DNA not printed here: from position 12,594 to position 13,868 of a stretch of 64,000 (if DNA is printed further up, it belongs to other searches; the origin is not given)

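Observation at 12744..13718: Uncharacterised P-loop protein translationally coupled to citXG where a CitC-type ligase would be expected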

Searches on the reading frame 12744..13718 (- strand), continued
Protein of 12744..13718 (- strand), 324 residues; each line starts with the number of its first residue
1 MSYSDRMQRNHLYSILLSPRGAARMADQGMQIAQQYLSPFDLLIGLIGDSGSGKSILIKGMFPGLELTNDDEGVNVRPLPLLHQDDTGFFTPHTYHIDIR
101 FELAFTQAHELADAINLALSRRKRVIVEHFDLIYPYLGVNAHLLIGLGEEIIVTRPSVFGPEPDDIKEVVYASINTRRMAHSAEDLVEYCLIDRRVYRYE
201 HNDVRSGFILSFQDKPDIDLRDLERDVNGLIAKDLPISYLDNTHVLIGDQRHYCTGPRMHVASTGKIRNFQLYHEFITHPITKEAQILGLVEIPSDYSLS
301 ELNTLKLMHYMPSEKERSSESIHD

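Call 43: search_protein_families(library=pfam, proteins=[L061:5025-6155:+, L061:6149-6730:+, L061:8296-9702:-, L065:8459-9787:-, L054:1449-2678:+, L026:12082-13752:+, L026:15187-16467:+, L055:2973-5171:+, L077:1032-1904:+, L049:11083-12441:+], max_evalue=0.0001)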
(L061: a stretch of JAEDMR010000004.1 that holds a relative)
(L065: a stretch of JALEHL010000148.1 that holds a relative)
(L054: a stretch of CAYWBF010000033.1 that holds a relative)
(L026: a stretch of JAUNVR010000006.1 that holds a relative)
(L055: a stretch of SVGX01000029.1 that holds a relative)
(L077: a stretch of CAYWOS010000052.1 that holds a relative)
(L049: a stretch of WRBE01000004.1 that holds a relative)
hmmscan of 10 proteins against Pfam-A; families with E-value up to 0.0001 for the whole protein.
L061:5025-6155:+ (376 aa): 7 families
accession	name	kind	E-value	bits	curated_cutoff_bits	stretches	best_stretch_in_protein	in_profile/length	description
PF03099.24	BPL_LplA_LipB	-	1e-19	71.2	21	1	127-255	2-133/133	Biotin/lipoate A/B protein ligase family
PF08279.18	HTH_11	-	1.3e-17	63.8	25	1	48-101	3-55/55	HTH domain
PF13412.12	HTH_24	-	5.9e-09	35.8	21.9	1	47-91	5-47/48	Winged helix-turn-helix DNA-binding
PF12802.13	MarR_2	-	1e-05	26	27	1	48-92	8-51/61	MarR family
PF13545.12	HTH_Crp_2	-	1.2e-05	25.6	27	1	59-92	20-53/70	Crp-like helix-turn-helix domain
PF02237.23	BPL_C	-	2.4e-05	24.6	21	1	337-374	15-48/48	Biotin protein ligase C terminal domain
PF02082.26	Rrf2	-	6.9e-05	23.5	30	0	50-111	11-74/132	Iron-dependent Transcriptional regulator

L061:6149-6730:+ (193 aa): 2 families
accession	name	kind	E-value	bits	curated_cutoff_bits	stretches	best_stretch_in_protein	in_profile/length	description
PF02632.19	BioY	-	4.8e-42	143.7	25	1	40-186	1-139/140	BioY family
PF12822.12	ECF_trnsprt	-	2.7e-06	28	30.7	1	16-182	1-165/169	ECF transporter, substrate-specific component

L061:8296-9702:- (468 aa): 1 family
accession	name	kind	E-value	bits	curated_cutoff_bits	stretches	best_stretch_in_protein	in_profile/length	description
PF00860.26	Xan_ur_permease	-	2.6e-43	148.7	27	1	17-427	3-386/389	Permease family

L065:8459-9787:- (442 aa): 2 families
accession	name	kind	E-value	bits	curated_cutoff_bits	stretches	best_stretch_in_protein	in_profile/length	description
PF13635.12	DUF4143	-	3.2e-35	121.7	28.1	1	239-396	3-159/160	Domain of unknown function (DUF4143)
PF13173.12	AAA_14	-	3.9e-25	88.8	27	1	31-166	2-129/129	AAA domain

L054:1449-2678:+ (409 aa): 1 family
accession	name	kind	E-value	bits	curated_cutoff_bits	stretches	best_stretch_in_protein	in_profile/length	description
PF03616.19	Glt_symporter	-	5.7e-116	387.7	26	1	26-376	13-368/368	Sodium/glutamate symporter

L026:12082-13752:+ (556 aa): 1 family
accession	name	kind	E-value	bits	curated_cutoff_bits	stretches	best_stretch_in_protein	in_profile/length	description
PF03023.19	MurJ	-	4.7e-60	203.9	27.4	1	52-493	5-435/451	Lipid II flippase MurJ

L026:15187-16467:+ (426 aa): 6 families
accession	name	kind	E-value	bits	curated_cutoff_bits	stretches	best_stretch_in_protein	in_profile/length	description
PF13167.11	GTP-bdg_N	-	4.9e-28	98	25.4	1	33-121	1-89/89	GTP-binding GTPase N-terminal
PF16360.10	GTP-bdg_M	-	1.7e-26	93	29.5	1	123-201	1-79/79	GTP-binding GTPase Middle Region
PF01926.29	MMR_HSR1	-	1.7e-20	73.7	21.9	1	208-326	1-113/113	50S ribosome-binding GTPase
PF00350.29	Dynamin_N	-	8.1e-07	29.7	27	1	209-231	1-23/168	Dynamin family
PF02421.24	FeoB_N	-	3.1e-06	27.2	27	1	208-362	2-152/156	Ferrous iron transport protein B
PF03193.22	RsgA_GTPase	-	1.1e-05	25.7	30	0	174-230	73-130/174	RsgA GTPase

L055:2973-5171:+ (732 aa): 0 families

L077:1032-1904:+ (290 aa): 2 families
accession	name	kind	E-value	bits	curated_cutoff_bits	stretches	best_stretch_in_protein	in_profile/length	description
PF00753.33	Lactamase_B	-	2.6e-07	31.2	22.7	1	52-113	4-65/196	Metallo-beta-lactamase superfamily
PF12706.13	Lactamase_B_2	-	4.5e-05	23.6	27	1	66-170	3-111/200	Beta-lactamase superfamily domain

L049:11083-12441:+ (452 aa): 2 families
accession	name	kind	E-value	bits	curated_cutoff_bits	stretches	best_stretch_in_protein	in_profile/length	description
PF13520.12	AA_permease_2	-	7.7e-38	130.9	27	1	10-429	2-412/427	Amino acid permease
PF00324.27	AA_permease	-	2.5e-24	86.3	24.6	1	15-362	3-353/470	Amino acid permease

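Call 51: search_solved_structures(query=L020:8263-9624:+, max_evalue=1)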
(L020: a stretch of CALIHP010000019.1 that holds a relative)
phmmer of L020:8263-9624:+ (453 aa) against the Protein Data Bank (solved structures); distinct sequences matched with E-value up to 1: 2.
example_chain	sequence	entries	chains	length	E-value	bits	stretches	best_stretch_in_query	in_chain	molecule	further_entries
9erq_A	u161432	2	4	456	1e-164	551.6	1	4-442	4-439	Acyclic terpene utilization AtuA family protein | Citramalate lyase, subunit A (cmlA)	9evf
3n2x_A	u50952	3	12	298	0.87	11.3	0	43-88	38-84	Uncharacterized protein yagE | YagE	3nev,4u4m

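Call 58: find_encoding_contigs(protein=P0137, flank=10000, max_places=3)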
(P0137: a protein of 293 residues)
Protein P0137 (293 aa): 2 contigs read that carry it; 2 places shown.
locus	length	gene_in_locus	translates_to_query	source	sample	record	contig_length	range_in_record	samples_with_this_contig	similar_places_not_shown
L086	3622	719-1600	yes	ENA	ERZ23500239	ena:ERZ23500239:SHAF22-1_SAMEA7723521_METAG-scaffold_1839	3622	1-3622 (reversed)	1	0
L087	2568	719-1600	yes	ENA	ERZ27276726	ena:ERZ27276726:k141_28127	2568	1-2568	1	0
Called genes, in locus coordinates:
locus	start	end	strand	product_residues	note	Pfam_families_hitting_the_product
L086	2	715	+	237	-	?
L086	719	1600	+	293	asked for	-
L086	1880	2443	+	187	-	PF13560:HTH_31 (weak), PF01381:HTH_3, PF12844:HTH_19 (weak), PF13443:HTH_26 (weak), PF07883:Cupin_2, PF02311:AraC_binding (weak)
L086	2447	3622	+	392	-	?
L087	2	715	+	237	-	?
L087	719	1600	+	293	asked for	-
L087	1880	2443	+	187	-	PF13560:HTH_31 (weak), PF01381:HTH_3, PF12844:HTH_19 (weak), PF13443:HTH_26 (weak), PF07883:Cupin_2, PF02311:AraC_binding (weak)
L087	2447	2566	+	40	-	?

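Call 59: find_encoding_contigs(protein=P0271, flank=10000, max_places=3)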
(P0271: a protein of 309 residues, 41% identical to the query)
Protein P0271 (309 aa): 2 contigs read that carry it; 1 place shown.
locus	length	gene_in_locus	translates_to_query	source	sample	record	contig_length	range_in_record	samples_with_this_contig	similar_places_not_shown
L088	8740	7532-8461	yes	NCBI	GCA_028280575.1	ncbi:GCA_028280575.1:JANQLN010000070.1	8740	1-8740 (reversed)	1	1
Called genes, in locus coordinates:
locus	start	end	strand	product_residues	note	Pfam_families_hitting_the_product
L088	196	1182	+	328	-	PF00392:GntR, PF27163:YmtS_Ross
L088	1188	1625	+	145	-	PF02310:B12-binding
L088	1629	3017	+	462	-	PF05378:Hydant_A_N (faint), PF13941:MutL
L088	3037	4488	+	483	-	PF06368:Met_asp_mut_E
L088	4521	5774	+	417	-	PF05034:MAAL_N, PF07476:MAAL_C, PF13378:MR_MLE_C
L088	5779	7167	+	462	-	PF07287:AtuA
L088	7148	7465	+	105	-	PF14330:DUF4387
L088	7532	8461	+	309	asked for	-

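Call 60: search_protein_families(library=pfam, proteins=[L086:2-715:+, L086:2447-3622:+, P0048, P0274, P0020, P0099], max_evalue=0.05)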
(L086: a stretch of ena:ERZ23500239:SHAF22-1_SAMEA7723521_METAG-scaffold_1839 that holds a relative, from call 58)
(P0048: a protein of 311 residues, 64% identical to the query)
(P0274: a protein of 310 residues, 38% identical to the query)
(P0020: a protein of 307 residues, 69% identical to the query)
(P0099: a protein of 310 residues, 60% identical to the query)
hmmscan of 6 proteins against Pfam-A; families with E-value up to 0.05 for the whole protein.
L086:2-715:+ (237 aa): 0 families

L086:2447-3622:+ (392 aa): 1 family
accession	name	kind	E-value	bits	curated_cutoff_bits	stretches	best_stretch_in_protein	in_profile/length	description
PF00501.34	AMP-binding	-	1.9e-55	188.7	29.9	1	46-389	7-359/384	AMP-binding enzyme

P0048 (311 aa): 0 families

P0274 (310 aa): 2 families
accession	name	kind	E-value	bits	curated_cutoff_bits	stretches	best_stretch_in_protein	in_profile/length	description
PF07973.19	tRNA_SAD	-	0.026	14.9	24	0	253-279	13-34/44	Threonyl and Alanyl tRNA synthetase second additional domain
PF00005.33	ABC_tran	-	0.047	14.7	25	0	40-62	12-34/137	ABC transporter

P0020 (307 aa): 1 family
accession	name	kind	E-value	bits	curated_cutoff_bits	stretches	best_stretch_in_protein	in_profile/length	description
PF07973.19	tRNA_SAD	-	0.014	15.8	24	1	245-272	4-30/44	Threonyl and Alanyl tRNA synthetase second additional domain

P0099 (310 aa): 2 families
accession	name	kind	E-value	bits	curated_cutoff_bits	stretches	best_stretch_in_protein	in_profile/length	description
PF00005.33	ABC_tran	-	0.015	16.3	25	0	42-62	12-32/137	ABC transporter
PF02367.23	TsaE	-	0.03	14.7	26.6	0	26-85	8-62/128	Threonylcarbamoyl adenosine biosynthesis protein TsaE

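Call 66: list_cluster_members(proteins=[window:12747-13718:-, P0048, P0274, P0106, P0277, P0102])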
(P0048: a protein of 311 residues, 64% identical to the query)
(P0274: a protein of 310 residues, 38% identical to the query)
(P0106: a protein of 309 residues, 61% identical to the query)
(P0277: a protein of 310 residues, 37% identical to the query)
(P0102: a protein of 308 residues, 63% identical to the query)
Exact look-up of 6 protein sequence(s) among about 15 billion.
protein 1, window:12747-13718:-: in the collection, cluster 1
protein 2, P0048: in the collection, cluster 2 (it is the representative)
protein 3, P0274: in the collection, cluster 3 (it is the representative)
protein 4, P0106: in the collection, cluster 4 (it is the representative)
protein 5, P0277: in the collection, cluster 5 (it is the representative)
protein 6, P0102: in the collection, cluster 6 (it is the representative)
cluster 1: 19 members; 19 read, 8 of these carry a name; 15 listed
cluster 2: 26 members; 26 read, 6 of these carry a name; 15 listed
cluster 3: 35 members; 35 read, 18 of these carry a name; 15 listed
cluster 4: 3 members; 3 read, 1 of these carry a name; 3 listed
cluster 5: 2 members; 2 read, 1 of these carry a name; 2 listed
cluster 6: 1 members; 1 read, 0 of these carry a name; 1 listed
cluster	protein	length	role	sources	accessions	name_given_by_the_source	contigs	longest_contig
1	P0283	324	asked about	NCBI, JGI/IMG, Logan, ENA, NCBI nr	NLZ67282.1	MAG: alanine-tRNA synthetase second additional domain-containing protein [Clostridiaceae ... | alanine-tRNA synthetase second additional domain-containing protein [Clostridiaceae ...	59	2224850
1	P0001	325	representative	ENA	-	-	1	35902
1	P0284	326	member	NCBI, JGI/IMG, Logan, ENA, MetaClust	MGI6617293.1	MAG: alanine-tRNA synthetase second additional domain-containing protein ... | hypothetical protein | \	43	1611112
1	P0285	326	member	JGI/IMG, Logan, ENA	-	hypothetical protein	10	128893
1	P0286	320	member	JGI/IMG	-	hypothetical protein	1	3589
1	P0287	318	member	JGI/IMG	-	hypothetical protein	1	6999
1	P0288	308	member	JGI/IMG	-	hypothetical protein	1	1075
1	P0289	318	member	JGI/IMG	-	hypothetical protein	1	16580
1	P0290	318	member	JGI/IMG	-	hypothetical protein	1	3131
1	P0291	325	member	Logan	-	-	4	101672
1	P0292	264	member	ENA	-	-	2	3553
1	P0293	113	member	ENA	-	-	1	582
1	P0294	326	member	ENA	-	-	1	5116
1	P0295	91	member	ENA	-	-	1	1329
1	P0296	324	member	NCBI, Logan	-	-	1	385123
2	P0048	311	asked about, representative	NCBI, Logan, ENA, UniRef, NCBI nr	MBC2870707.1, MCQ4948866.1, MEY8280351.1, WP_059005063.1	hypothetical protein [Bittarella massiliensis (ex Durand et al. 2017)] | Alanine-tRNA synthetase second additional domain-containing protein n=1 Tax=Bittarella ...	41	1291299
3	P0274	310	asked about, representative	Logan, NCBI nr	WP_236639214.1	alanine-tRNA synthetase second additional domain-containing protein [Pelosinus sp. UFO1]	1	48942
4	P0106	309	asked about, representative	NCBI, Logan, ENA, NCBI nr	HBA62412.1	MAG TPA: lantibiotic ABC transporter [Lachnospiraceae bacterium] | lantibiotic ABC transporter [Lachnospiraceae bacterium]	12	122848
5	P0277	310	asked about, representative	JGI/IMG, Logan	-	hypothetical protein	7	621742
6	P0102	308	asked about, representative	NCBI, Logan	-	-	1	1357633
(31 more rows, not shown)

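Call 68: find_encoding_contigs(protein=window:12744-13718:-, flank=10000, max_places=4)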
Protein window:12744-13718:- (324 aa): 24 contigs read that carry it; 4 places shown.
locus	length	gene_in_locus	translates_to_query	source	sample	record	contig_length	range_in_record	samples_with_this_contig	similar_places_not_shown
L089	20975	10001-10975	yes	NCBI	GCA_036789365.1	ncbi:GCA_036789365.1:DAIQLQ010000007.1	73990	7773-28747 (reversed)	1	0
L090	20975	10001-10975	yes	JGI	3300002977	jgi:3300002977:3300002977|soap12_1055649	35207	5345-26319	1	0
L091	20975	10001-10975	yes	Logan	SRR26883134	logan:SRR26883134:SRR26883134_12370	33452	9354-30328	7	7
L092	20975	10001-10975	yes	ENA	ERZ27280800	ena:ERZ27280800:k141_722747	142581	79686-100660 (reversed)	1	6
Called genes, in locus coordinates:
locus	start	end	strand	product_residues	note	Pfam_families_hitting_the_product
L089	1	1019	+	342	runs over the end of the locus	PF00392:GntR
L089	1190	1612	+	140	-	PF02310:B12-binding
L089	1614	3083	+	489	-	PF13941:MutL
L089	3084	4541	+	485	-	PF06368:Met_asp_mut_E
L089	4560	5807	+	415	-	PF05034:MAAL_N, PF07476:MAAL_C, PF13378:MR_MLE_C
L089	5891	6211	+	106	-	PF06857:ACP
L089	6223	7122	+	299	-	PF03328:HpcH_HpaI, PF15617:C-C_Bond_Lyase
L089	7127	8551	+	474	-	PF04223:CitF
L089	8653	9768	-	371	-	PF05368:NmrA, PF01073:3Beta_HSD, PF01370:Epimerase, PF02719:Polysacc_synt_2 (weak), PF13460:NAD_binding_10, PF16363:GDP_Man_Dehyd, PF07993:NAD_binding_4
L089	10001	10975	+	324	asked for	-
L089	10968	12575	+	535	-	PF03802:CitX, PF01874:CitG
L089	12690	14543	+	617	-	PF08239:SH3_3 (weak), PF06347:SH3_4 (weak), PF08239:SH3_3, PF00877:NLPC_P60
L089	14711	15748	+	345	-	PF00535:Glycos_transf_2, PF10111:Glyco_tranf_2_2 (weak), PF13641:Glyco_tranf_2_3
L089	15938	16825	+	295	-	PF02811:PHP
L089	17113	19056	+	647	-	PF00162:PGK, PF00121:TIM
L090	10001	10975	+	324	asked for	-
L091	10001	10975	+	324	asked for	-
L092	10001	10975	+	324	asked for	-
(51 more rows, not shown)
